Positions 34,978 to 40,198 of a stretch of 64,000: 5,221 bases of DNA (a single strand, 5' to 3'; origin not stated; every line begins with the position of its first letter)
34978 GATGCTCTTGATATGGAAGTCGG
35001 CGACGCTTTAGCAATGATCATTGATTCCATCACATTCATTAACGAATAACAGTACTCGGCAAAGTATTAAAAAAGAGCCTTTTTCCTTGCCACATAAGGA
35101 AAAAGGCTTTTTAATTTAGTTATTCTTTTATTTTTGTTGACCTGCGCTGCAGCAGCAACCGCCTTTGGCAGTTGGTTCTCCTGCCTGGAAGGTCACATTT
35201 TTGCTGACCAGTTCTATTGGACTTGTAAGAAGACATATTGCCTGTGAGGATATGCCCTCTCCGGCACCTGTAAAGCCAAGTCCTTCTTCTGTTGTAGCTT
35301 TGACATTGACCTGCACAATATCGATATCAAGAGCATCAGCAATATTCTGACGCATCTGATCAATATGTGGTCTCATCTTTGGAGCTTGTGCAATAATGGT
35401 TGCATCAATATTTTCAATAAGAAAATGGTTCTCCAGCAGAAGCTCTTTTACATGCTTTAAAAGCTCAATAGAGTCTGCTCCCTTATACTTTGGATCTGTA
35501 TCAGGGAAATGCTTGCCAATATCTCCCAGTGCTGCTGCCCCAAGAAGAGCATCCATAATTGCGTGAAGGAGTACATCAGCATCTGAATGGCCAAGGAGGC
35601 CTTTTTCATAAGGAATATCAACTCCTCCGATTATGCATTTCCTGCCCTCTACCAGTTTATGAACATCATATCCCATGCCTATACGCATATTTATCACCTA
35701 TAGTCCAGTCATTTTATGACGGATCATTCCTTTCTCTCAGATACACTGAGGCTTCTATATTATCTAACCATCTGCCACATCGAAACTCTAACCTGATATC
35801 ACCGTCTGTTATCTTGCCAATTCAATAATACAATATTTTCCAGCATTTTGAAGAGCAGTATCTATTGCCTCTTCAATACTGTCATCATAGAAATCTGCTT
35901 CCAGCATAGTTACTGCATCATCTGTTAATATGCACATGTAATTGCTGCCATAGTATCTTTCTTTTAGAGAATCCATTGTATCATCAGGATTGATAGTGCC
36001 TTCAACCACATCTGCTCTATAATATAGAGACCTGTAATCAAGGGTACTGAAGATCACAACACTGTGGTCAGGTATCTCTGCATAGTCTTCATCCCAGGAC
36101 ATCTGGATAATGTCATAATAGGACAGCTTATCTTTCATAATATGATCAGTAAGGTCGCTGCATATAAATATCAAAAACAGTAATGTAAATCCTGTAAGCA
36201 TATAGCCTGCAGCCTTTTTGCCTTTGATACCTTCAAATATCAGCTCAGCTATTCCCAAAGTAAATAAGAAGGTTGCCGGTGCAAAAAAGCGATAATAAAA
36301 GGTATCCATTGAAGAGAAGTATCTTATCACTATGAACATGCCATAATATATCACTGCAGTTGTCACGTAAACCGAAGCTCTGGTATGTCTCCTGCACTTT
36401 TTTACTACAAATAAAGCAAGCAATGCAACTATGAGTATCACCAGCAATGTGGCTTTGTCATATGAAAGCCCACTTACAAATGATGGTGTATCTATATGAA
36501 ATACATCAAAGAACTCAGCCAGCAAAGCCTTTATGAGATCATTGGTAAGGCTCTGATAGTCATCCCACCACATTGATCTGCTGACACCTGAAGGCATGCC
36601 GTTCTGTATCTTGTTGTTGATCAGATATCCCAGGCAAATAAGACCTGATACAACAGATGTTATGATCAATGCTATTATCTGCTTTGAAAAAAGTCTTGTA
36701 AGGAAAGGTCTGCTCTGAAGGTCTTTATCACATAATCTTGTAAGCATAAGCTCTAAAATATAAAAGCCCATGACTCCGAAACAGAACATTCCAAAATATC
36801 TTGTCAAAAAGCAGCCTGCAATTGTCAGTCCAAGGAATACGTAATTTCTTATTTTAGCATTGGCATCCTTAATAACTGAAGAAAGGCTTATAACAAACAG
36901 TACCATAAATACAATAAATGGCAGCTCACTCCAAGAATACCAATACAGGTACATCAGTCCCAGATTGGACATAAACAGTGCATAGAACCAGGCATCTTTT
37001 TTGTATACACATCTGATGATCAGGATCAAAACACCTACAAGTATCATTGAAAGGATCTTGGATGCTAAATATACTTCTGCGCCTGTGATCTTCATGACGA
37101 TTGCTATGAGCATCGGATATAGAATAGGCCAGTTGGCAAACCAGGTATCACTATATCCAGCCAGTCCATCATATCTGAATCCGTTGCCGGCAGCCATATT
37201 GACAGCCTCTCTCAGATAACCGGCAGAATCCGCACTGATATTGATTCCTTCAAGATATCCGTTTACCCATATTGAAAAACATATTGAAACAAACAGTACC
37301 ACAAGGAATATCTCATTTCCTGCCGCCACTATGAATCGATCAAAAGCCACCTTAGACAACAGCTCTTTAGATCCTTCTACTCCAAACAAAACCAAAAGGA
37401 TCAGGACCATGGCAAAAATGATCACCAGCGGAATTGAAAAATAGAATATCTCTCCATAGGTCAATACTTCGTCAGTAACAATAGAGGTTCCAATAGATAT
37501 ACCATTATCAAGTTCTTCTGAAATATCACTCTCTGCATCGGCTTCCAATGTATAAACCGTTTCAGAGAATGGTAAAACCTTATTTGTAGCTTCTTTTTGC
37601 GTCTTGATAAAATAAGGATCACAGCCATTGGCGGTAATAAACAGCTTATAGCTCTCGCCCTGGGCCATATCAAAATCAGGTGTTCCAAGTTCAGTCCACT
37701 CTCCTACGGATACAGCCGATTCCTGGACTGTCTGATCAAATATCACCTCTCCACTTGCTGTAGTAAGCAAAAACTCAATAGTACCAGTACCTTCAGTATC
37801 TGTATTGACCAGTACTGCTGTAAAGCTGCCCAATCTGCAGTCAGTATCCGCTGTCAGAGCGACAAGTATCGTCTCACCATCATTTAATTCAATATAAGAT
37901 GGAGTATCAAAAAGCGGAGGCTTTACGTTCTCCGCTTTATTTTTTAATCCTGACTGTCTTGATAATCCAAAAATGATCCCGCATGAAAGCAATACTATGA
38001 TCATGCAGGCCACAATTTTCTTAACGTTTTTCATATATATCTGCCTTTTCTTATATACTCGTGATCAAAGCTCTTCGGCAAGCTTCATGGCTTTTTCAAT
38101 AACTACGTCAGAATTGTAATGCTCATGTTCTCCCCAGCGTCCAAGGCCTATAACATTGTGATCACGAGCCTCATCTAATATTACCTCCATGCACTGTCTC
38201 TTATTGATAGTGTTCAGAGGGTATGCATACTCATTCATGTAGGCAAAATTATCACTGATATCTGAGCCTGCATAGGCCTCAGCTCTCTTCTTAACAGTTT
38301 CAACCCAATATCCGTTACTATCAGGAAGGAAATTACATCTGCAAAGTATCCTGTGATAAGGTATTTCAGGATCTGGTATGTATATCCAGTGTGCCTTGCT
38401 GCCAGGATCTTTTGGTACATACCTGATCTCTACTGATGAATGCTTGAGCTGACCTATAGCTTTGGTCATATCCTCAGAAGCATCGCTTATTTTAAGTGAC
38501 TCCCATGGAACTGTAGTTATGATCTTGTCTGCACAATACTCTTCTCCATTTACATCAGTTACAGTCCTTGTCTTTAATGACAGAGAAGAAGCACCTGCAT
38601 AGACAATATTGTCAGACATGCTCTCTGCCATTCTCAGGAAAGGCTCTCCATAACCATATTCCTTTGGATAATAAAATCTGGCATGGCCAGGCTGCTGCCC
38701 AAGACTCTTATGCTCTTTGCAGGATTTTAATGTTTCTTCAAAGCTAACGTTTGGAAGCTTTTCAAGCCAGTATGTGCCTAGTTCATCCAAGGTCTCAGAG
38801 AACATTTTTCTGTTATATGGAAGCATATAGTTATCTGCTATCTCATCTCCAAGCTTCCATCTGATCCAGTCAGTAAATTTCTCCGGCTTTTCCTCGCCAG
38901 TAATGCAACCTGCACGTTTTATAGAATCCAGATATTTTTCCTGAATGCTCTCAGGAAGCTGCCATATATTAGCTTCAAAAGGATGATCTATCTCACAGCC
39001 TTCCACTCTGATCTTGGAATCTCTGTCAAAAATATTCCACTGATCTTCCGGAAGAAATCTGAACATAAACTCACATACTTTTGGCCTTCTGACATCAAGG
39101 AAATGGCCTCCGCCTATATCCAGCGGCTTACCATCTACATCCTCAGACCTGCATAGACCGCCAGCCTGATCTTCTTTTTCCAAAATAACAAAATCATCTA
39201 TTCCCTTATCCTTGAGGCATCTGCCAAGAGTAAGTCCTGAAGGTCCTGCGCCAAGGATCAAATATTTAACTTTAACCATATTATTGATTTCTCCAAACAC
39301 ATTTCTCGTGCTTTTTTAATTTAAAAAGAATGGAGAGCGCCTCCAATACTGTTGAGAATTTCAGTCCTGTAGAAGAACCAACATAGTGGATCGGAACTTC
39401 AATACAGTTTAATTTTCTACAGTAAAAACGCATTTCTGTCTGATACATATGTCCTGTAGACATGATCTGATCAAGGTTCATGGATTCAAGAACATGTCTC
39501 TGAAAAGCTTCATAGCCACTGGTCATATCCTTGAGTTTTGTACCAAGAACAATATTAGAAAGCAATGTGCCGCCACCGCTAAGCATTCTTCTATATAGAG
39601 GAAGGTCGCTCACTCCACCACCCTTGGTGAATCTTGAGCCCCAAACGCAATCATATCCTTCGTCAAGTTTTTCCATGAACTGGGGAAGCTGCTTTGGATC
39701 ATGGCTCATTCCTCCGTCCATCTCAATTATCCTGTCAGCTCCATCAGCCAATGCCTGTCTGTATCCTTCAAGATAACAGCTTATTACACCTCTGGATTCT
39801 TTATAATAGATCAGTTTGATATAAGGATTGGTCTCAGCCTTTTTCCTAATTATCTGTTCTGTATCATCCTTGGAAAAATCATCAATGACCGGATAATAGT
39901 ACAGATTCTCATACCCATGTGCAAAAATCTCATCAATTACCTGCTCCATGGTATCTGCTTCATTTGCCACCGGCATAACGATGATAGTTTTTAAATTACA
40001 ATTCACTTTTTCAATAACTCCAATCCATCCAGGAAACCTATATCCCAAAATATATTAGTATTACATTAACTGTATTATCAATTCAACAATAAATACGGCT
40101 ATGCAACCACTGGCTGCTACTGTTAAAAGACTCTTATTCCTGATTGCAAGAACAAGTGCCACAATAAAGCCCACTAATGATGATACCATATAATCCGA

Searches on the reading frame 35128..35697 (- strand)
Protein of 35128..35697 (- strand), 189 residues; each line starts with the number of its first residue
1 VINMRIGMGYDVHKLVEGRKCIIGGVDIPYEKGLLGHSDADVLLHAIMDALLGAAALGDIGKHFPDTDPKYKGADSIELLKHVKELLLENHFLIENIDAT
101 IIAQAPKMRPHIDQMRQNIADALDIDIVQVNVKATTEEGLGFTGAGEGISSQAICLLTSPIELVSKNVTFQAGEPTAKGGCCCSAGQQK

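Call 81: search_protein_families(library=pfam, proteins=[window:35128-35697:-], max_evalue=0.001)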
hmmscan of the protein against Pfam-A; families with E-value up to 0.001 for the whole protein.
window:35128-35697:- (189 aa): 1 family
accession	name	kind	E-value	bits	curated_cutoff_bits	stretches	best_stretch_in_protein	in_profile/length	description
PF02542.21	YgbB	-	1.1e-72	243.9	26.7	1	4-157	1-154/155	YgbB family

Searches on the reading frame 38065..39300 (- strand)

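Call 11: search_protein_families(library=pfam, proteins=[window:38065-39300:-], max_evalue=0.001)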
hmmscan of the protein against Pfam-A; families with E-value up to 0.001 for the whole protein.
window:38065-39300:- (411 aa): 4 families
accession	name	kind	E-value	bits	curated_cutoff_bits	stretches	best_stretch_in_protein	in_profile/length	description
PF01593.30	Amino_oxidase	-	6.1e-11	42.7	19.8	1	21-285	2-279/443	Flavin containing amine oxidoreductase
PF13450.12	NAD_binding_8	-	4.6e-10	40.1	21.9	1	15-78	1-64/68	NAD(P)-binding Rossmann-like domain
PF13738.12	Pyr_redox_3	-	4.5e-05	23.3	30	1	14-43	1-30/305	Pyridine nucleotide-disulphide oxidoreductase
PF01494.25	FAD_binding_3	-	0.0004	20.2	22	1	11-52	2-42/349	FAD binding domain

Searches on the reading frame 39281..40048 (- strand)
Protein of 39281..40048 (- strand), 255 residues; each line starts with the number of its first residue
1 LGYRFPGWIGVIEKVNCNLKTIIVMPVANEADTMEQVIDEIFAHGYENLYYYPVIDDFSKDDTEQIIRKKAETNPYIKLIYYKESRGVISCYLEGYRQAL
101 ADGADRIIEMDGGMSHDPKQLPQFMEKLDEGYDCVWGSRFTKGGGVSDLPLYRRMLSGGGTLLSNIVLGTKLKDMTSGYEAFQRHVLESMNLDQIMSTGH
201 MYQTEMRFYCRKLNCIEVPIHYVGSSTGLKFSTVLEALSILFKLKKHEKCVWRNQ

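Call 81: search_protein_families(library=pfam, proteins=[window:39281-40048:-], max_evalue=0.001)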
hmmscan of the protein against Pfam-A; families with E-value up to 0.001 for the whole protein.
window:39281-40048:- (255 aa): 1 family
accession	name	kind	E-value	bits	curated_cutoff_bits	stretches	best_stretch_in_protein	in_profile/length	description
PF00535.33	Glycos_transf_2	-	4.5e-18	66.2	23.3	1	23-188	2-165/168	Glycosyl transferase family 2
